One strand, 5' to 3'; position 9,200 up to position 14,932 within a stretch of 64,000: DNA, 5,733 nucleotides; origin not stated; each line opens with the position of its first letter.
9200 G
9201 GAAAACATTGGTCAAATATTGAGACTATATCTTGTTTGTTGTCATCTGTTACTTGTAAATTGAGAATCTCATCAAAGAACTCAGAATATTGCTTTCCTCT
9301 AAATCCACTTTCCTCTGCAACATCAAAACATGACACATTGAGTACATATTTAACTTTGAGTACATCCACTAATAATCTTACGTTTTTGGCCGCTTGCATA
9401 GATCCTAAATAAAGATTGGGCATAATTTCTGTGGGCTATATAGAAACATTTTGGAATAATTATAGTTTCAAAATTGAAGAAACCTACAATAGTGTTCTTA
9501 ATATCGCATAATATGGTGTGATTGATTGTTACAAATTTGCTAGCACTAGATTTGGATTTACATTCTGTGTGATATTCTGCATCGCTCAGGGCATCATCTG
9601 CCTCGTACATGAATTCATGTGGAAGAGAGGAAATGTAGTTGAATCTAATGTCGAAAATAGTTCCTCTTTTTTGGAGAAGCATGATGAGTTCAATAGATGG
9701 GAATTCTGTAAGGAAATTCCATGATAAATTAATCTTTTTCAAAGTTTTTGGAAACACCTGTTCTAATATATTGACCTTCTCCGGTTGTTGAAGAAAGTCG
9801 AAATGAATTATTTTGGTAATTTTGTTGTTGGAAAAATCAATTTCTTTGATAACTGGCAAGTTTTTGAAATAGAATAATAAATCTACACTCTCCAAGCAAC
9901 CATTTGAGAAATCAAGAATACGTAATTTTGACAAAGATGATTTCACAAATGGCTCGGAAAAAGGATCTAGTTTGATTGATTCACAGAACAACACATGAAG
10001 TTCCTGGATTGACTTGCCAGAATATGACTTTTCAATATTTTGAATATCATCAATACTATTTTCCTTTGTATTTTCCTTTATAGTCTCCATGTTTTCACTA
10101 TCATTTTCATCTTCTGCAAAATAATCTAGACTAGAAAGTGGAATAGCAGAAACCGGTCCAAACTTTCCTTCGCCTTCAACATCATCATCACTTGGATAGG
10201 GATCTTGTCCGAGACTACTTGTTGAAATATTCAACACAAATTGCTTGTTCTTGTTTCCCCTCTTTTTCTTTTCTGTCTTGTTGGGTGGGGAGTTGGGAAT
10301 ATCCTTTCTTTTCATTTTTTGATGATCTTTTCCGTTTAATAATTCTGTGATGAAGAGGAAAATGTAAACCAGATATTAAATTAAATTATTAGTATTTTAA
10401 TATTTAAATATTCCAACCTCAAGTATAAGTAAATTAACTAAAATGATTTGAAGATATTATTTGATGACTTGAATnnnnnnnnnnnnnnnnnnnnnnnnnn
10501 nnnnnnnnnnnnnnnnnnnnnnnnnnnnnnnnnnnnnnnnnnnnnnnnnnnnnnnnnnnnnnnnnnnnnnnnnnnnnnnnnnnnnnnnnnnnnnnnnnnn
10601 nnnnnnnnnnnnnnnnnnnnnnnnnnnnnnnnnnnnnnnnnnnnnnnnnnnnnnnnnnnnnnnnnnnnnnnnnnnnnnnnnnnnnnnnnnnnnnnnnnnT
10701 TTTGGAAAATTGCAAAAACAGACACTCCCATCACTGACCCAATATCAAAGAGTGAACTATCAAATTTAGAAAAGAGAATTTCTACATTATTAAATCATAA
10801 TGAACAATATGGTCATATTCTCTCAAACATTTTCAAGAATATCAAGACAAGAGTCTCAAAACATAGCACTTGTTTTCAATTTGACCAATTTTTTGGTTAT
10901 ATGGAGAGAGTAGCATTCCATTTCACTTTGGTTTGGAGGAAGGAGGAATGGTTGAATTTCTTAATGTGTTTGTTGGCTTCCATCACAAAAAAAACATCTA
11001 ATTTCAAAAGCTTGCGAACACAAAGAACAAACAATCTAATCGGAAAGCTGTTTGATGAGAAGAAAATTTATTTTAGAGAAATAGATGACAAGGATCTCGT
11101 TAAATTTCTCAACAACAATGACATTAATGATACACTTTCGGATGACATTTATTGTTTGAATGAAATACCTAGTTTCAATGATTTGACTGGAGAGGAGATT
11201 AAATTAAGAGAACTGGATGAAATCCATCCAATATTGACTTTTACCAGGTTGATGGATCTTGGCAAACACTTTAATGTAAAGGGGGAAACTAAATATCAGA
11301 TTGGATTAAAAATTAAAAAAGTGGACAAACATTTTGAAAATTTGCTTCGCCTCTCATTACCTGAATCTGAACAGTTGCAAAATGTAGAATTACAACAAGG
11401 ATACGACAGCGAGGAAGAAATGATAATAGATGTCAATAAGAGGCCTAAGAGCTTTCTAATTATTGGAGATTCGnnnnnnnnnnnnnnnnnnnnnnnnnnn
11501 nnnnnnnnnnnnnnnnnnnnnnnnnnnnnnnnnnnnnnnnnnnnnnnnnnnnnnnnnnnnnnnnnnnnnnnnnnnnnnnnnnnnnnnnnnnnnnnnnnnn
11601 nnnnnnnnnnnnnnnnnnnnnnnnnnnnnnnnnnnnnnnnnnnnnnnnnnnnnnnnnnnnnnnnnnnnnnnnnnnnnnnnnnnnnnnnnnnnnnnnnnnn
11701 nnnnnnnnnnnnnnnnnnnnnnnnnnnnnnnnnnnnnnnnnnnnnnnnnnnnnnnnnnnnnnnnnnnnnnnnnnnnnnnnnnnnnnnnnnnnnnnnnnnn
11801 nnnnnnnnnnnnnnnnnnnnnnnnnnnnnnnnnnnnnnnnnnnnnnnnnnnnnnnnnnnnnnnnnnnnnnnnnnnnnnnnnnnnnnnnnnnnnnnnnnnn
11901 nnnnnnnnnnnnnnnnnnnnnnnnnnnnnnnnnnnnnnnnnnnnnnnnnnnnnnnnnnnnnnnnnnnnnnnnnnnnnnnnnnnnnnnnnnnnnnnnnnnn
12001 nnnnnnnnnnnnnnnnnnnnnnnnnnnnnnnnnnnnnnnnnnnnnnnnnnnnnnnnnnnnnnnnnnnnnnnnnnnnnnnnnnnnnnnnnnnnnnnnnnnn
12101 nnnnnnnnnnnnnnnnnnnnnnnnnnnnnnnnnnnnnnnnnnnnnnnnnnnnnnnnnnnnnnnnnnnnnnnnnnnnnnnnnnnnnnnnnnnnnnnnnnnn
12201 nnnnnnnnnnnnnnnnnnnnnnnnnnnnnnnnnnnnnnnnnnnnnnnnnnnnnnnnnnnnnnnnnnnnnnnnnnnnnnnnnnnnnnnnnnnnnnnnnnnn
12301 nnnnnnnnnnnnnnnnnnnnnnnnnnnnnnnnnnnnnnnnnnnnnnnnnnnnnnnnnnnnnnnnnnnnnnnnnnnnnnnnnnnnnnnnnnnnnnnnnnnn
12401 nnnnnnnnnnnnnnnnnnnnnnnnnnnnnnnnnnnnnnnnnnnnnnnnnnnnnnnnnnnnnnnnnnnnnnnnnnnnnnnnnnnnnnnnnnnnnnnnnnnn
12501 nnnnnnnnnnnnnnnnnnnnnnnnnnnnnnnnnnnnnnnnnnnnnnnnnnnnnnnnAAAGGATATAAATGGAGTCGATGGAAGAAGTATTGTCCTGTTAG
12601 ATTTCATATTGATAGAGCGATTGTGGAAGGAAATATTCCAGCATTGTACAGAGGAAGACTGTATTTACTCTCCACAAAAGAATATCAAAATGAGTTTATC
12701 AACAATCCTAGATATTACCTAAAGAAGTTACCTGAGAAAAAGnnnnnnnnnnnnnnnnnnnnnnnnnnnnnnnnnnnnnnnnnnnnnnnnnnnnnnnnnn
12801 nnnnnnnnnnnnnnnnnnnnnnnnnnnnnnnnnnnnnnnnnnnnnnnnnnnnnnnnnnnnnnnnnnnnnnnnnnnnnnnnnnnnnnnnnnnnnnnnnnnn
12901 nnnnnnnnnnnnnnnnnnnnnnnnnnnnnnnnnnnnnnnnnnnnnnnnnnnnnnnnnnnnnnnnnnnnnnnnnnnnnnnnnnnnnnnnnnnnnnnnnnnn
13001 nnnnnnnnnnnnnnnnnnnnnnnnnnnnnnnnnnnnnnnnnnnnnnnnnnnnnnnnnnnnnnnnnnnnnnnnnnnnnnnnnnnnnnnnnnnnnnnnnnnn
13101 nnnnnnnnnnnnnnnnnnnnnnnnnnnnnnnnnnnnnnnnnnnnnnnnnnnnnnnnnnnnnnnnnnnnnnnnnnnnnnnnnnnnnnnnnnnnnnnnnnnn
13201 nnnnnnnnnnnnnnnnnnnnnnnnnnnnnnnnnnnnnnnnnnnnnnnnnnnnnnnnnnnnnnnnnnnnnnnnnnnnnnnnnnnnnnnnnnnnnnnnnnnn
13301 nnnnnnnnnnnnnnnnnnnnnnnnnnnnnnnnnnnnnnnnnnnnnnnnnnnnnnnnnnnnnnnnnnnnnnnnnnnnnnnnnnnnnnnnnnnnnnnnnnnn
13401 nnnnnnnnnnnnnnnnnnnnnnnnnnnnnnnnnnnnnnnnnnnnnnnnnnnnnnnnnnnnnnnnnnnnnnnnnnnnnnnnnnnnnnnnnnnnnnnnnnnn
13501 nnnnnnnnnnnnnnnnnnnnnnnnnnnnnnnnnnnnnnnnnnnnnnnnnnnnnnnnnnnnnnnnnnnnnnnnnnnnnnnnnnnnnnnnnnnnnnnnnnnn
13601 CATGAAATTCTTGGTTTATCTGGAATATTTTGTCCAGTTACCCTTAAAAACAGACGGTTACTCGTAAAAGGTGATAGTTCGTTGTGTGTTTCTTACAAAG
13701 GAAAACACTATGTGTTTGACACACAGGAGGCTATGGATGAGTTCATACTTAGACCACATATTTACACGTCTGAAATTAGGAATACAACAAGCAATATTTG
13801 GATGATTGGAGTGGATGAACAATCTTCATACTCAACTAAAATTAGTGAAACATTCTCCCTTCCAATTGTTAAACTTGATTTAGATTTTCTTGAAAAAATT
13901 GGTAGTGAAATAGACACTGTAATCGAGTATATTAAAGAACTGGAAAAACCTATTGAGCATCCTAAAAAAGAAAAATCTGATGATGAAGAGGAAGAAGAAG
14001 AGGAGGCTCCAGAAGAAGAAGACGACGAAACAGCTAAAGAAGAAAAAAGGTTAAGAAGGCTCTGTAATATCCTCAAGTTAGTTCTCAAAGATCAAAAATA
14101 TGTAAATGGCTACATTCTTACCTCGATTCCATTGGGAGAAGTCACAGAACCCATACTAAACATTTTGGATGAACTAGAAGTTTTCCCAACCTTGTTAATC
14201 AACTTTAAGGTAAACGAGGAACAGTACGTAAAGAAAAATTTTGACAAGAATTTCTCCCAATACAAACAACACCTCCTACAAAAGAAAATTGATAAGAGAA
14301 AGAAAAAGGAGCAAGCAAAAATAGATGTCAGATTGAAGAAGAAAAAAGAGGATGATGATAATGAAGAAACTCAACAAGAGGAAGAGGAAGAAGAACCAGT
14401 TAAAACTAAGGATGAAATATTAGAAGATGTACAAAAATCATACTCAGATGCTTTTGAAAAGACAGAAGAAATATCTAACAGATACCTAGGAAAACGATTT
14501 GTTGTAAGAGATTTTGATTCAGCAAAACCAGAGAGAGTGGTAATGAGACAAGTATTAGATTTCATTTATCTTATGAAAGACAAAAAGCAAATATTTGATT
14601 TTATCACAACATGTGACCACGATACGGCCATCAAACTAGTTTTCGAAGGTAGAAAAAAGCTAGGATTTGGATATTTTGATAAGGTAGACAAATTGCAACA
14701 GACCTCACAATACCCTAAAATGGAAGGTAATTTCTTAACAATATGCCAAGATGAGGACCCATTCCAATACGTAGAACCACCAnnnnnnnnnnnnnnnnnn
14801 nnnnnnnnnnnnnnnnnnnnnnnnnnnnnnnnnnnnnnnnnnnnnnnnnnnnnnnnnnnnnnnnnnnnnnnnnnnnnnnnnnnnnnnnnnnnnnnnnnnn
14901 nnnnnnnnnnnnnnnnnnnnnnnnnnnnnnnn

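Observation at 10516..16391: Five track ORFs are one 7-exon, 1869-aa AK9-like multi-adenylate-kinase gene with YHS-like repeats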

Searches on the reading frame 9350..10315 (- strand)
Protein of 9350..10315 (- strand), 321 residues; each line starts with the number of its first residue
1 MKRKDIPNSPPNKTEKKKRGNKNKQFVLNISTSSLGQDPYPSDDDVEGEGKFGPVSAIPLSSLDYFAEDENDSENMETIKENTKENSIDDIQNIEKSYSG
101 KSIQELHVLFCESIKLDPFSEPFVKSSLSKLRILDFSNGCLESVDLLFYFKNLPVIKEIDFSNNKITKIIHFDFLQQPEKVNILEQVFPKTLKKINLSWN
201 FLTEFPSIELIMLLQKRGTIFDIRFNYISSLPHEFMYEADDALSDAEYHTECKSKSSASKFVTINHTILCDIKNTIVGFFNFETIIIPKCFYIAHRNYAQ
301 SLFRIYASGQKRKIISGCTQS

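Call 40: search_solved_structures(query=window:9350-10315:-, max_evalue=1)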
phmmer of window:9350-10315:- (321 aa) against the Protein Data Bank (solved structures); distinct sequences matched with E-value up to 1: 11.
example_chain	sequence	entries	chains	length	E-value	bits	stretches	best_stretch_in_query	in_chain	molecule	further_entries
4r58_A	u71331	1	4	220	0.0042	19.8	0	66-170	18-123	Leucine Rich Repeat protein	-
4r5c_A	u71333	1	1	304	0.059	16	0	127-177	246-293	Leucine rich repeat protein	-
2v70_A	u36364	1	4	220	0.068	15.8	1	111-174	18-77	SLIT HOMOLOG 2 PROTEIN N-PRODUCT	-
5hl3_A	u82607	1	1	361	0.1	15.2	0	189-226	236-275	Lmo2470 protein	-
3ul7_A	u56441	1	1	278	0.13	14.9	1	121-174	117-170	Toll-like receptor 4, Variable lymphocyte receptor B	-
3ula_A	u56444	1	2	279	0.13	14.8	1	121-174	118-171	Toll-like receptor 4, Variable lymphocyte receptor B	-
3ul8_A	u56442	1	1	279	0.14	14.8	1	102-174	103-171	Toll-like receptor 4, Variable lymphocyte receptor B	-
2z62_A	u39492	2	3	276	0.16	14.6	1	121-174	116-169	Toll-like receptor 4, Variable lymphocyte receptor B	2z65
3ul9_A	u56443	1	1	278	0.2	14.3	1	121-174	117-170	Toll-like receptor 4, Variable lymphocyte receptor B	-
3j0a_A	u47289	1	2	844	0.55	12.8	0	123-228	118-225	Toll-like receptor 5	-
4g8a_A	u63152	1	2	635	0.93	12.1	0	121-174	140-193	Toll-like receptor 4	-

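Call 64: search_protein_families(library=pfam, proteins=[window:9350-10315:-], max_evalue=0.01)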
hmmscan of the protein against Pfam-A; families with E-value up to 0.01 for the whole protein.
window:9350-10315:- (321 aa): 3 families
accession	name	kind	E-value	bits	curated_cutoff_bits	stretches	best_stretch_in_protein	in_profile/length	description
PF13855.12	LRR_8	-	0.00012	22.2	27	0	149-171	20-44/61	Leucine rich repeat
PF12799.13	LRR_4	-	0.00032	21.3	27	1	130-169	2-39/44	Leucine Rich repeats (2 copies)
PF00560.39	LRR_1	-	0.00069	19.7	20.6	0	157-172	3-18/23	Leucine Rich Repeat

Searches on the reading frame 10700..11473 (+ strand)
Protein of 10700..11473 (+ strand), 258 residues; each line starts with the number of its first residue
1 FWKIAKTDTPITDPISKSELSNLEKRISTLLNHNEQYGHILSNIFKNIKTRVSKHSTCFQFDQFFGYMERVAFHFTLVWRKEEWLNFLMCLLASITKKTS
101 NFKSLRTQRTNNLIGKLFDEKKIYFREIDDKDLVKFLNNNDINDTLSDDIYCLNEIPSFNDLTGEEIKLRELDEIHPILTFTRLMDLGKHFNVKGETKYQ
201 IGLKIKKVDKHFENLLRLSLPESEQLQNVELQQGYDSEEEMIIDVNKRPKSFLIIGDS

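Call 49: find_homologous_proteins(query=window:10700-11473:+, max_evalue=0.001)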
Query window:10700-11473:+ (258 aa): 1 proteins with E <= 0.001 among 457 candidates.
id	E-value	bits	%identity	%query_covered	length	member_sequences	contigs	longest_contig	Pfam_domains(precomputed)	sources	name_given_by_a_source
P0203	2.6e-41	160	57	55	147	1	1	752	-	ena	-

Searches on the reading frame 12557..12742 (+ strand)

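Call 22: search_protein_families(library=pfam, max_evalue=10, proteins=[window:12557-12742:+])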
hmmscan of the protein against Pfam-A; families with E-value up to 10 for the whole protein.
seq(62 aa): 1 family
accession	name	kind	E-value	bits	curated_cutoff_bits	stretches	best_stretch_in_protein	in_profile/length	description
PF12018.13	FAP206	-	0.067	12.9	33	1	31-58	224-251/272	Domain of unknown function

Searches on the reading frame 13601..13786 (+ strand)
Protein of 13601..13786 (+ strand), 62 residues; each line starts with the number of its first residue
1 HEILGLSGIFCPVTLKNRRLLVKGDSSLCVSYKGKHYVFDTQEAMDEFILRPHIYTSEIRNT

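Call 22: search_protein_families(library=pfam, max_evalue=10, proteins=[window:13601-13786:+])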
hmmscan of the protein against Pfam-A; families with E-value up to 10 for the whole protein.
seq(62 aa): 2 families
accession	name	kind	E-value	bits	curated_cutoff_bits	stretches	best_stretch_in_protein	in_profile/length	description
PF12018.13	FAP206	-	5e-09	36.3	33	1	10-61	200-253/272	Domain of unknown function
PF04945.19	YHS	-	1.4e-06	28.6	30.3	1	22-56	10-44/47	YHS domain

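Call 38: search_protein_families(library=pfam, alignment_id=A2, max_evalue=0.01)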
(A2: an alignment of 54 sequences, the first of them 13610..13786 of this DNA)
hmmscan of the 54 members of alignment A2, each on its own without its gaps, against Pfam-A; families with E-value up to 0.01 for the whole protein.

A. member 1, window:13610-13786:+ (59 aa): 2 families
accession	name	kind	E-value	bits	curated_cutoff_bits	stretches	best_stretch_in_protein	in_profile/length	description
PF12018.13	FAP206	-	4.4e-09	36.5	33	1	7-58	200-253/272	Domain of unknown function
PF04945.19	YHS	-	1.3e-06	28.8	30.3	1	19-53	10-44/47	YHS domain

B. families by the number of members that match (of 54 scanned): 5 families
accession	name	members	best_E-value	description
PF12018.13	FAP206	26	4.4e-09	Domain of unknown function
PF04945.19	YHS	22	4.3e-07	YHS domain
PF08394.17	Arc_trans_TRASH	1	0.00022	Archaeal TRASH domain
PF02387.20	IncFII_repA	1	0.0013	IncFII RepA protein family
PF06467.20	zf-FCS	1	0.0041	MYM-type Zinc finger with FCS sequence motif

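Call 43: search_protein_representatives(alignment_id=A2)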
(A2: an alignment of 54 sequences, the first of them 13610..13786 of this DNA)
Query: 54 sequences, 60 profile positions. Proteins with E-value up to 0.001 (for the whole library): 7320; up to 1e-10: 3631; up to 1e-30: 278. The best 150 are listed.
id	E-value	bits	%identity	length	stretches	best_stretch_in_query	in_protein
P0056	4.3e-96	330.8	-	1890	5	2-60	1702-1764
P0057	6.8e-90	311.0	-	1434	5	1-59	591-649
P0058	8.7e-87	301.0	-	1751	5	2-60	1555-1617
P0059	1.5e-86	300.2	-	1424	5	1-60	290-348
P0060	3.3e-83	289.6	-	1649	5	2-59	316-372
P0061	6.6e-76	266.1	-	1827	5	1-60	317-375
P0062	2.6e-75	264.2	-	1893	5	1-60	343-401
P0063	1.2e-74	262.1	-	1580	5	2-58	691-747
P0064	3.4e-74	260.7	-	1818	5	1-60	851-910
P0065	3.6e-74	260.6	-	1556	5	3-60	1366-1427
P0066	1.7e-73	258.5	-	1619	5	1-55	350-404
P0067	7.4e-72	253.2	-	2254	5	1-58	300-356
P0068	1.1e-69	246.3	-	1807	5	1-58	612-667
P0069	4.4e-69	244.3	-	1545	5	2-59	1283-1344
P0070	4.1e-68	241.2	-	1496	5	2-56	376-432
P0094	3.7e-56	202.9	-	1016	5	1-57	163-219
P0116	7.2e-51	186.0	-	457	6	6-54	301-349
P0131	9.1e-49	179.2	-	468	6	5-54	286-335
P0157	7.3e-46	169.9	-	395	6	3-54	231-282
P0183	2.1e-43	162.0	-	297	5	4-53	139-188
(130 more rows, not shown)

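Call 45: predict_structure(alignment_id=A2)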
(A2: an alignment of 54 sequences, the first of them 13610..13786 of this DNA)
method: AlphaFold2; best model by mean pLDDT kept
length: 59 residues; sequences in the alignment: 54
mean_pLDDT: 77.7   pTM: 0.57
mean pLDDT of the five models: 77.7, 76.3, 75.3, 75.0, 74.2
residues with pLDDT >= 90: 1; 70-90: 47; 50-70: 7; < 50: 4
segments of 3 or more residues with pLDDT < 50: 57-59
pLDDT, mean of each block of 10 residues (from residue 1): 66 82 84 86 87 61
secondary structure, 60 per line:
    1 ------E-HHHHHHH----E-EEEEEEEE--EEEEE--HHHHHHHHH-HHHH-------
elements in order: H9-15 E22-29 E32-36 H39-47 H49-52

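Call 47: search_protein_families(library=pfam, proteins=[P0116, P0131, P0183, P0157], max_evalue=0.01)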
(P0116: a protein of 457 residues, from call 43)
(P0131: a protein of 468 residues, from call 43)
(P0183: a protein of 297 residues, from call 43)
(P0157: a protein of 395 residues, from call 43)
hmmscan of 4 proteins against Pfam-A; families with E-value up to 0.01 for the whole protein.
P0116 (457 aa): 2 families
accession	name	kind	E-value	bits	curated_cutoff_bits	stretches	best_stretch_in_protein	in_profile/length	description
PF04945.19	YHS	-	1.3e-21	76.7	30.3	2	97-128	14-45/47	YHS domain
PF12018.13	FAP206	-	4.8e-16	59.3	33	1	387-456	178-249/272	Domain of unknown function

P0131 (468 aa): 2 families
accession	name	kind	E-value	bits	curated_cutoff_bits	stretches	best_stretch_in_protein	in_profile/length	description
PF04945.19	YHS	-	5e-15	55.7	30.3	0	305-335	15-45/47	YHS domain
PF12018.13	FAP206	-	2.9e-11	43.7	33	0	285-335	197-249/272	Domain of unknown function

P0183 (297 aa): 4 families
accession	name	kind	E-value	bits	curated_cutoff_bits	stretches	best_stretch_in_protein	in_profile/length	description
PF04945.19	YHS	-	2.3e-24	85.5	30.3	2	46-82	10-45/47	YHS domain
PF12018.13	FAP206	-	9.4e-13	48.6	33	1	26-82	191-249/272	Domain of unknown function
PF18930.5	DUF5679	-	5.4e-05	23.7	27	0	32-46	26-40/40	Domain of unknown function (DUF5679)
PF00900.26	Ribosomal_S4e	-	0.00027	21.1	25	0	252-285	29-64/75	Ribosomal family S4e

P0157 (395 aa): 2 families
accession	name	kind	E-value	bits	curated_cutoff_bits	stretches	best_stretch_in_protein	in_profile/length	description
PF04945.19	YHS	-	9e-21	74.1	30.3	1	132-155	21-44/47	YHS domain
PF12018.13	FAP206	-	9.9e-07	28.8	33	0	108-154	199-247/272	Domain of unknown function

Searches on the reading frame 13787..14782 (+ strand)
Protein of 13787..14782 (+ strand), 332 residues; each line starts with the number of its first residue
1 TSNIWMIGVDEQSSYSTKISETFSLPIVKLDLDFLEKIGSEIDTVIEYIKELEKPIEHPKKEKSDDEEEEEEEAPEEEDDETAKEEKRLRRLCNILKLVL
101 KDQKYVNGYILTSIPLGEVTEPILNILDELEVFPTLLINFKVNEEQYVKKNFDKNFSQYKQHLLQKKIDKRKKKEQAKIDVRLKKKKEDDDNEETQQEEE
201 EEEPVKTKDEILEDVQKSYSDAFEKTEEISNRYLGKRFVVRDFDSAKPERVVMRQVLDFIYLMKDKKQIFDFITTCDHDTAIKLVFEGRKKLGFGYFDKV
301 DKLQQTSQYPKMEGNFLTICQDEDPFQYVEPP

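Call 51: search_protein_families(library=pfam, proteins=[window:13787-14782:+], max_evalue=10)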
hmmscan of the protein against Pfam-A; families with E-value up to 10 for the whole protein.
seq(332 aa): 11 families
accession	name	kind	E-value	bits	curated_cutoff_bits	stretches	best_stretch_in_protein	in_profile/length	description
PF15928.10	DUF4746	-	0.0083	16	27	1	120-210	41-134/297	Domain of unknown function (DUF4746)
PF08432.15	Vfa1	-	0.017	15.9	27.3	2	140-227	55-132/179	AAA-ATPase Vps4-associated protein 1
PF09026.15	CENP-B_dimeris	-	0.27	12.2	25.4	1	62-85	18-40/100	Centromere protein B dimerisation domain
PF18004.6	RPN2_C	-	0.34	11.2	26.8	1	58-107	77-127/160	26S proteasome regulatory subunit RPN2 C-terminal domain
PF18137.7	ORC_WH_C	-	0.45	11.1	26.4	1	131-202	30-95/133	Origin recognition complex winged helix C-terminal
PF01080.22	Presenilin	-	0.67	9.1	34.3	1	164-211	244-305/408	Presenilin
PF05132.19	RNA_pol_Rpc4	-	1.1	9.9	26.5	1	61-83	26-48/143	RNA polymerase III RPC4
PF14851.11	FAM176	-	1.1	9.5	31.5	2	57-85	60-88/152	FAM176 family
PF15396.11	FAM60A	-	3.7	7.9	27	0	154-209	103-151/206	Protein Family FAM60A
PF00566.25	RabGAP-TBC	-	6.9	6.7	25.2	1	77-164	61-141/216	Rab-GTPase-TBC domain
PF18829.7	Importin_rep_6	-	7.1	7.4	23.9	1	48-104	36-90/110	Importin repeat 6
